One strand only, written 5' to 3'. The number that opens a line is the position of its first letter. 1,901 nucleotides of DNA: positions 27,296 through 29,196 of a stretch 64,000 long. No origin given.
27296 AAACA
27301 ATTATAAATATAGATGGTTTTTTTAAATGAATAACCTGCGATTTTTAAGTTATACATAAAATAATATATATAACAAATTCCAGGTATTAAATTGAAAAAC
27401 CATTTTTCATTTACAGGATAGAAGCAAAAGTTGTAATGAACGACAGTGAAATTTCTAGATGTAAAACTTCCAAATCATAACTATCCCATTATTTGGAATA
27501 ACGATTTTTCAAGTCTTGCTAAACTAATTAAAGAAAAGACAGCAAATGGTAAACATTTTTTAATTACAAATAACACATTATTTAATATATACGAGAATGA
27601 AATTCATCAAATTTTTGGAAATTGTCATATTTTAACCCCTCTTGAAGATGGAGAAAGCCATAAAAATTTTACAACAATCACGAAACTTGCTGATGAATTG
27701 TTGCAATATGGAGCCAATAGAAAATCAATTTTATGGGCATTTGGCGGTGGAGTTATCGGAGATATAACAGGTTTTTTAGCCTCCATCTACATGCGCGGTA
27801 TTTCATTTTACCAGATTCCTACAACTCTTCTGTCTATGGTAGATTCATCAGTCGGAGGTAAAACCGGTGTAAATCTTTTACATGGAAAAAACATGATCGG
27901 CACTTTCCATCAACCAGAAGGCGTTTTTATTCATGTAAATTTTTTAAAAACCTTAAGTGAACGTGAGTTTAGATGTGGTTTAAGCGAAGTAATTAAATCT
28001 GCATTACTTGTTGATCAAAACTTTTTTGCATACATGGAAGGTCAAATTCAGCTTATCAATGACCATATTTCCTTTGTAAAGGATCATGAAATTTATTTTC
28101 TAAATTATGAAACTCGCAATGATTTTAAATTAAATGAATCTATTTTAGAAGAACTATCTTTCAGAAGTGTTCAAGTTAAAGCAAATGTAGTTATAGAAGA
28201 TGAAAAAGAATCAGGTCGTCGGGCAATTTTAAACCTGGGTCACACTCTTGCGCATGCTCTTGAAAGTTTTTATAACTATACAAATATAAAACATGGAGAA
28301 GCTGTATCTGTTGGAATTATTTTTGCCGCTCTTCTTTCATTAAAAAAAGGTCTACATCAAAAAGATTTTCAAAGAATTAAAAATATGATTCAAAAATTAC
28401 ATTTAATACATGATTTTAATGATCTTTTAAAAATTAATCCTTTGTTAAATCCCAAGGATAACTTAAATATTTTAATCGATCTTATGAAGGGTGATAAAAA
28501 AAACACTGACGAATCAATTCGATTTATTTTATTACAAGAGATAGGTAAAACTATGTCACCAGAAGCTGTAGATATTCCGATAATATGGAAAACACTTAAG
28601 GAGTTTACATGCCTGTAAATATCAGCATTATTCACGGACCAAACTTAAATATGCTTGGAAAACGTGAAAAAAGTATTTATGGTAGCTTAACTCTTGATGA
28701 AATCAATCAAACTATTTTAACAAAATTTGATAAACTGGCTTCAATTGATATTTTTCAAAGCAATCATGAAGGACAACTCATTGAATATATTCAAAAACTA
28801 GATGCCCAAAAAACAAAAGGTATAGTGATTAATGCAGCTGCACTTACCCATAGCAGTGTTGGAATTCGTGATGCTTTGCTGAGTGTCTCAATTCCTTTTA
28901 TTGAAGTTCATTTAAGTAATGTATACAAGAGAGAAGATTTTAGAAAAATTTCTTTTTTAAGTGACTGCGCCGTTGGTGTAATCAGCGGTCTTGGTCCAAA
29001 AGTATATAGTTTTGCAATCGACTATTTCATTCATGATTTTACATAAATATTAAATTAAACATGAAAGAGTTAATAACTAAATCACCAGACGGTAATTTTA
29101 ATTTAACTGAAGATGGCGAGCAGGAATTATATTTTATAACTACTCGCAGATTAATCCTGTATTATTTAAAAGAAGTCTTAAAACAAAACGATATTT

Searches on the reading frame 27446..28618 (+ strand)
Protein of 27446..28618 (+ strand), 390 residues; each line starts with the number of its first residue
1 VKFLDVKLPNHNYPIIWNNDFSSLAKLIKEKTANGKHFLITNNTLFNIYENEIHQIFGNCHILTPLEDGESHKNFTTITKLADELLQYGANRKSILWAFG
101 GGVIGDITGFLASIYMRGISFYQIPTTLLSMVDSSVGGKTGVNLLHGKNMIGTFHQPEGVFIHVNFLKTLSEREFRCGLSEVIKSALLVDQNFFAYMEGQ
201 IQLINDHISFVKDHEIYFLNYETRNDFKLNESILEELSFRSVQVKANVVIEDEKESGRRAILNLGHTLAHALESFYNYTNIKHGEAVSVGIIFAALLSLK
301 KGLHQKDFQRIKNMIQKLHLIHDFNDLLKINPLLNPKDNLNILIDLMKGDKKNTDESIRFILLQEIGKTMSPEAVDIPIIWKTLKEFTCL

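Call 29: search_protein_families(library=pfam, proteins=[window:27446-28618:+], max_evalue=0.001)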
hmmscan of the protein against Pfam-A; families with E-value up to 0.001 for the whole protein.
window:27446-28618:+ (390 aa): 2 families
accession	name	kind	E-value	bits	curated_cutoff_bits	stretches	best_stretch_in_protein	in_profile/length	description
PF01761.26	DHQ_synthase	-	6.4e-46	155.2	24.2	1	66-176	4-114/115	3-dehydroquinate synthase N-terminal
PF24621.2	DHQS_C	-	8.3e-37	126.8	27.6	1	178-353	1-144/144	3-dehydroquinate synthase C-terminal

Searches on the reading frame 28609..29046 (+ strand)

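Call 29: search_protein_families(library=pfam, proteins=[window:28609-29046:+], max_evalue=0.001)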
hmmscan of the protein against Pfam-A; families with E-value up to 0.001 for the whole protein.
window:28609-29046:+ (145 aa): 1 family
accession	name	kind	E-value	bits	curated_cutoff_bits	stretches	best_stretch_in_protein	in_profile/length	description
PF01220.24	DHquinase_II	-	5.1e-52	175.7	23.3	1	5-140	2-137/138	Dehydroquinase class II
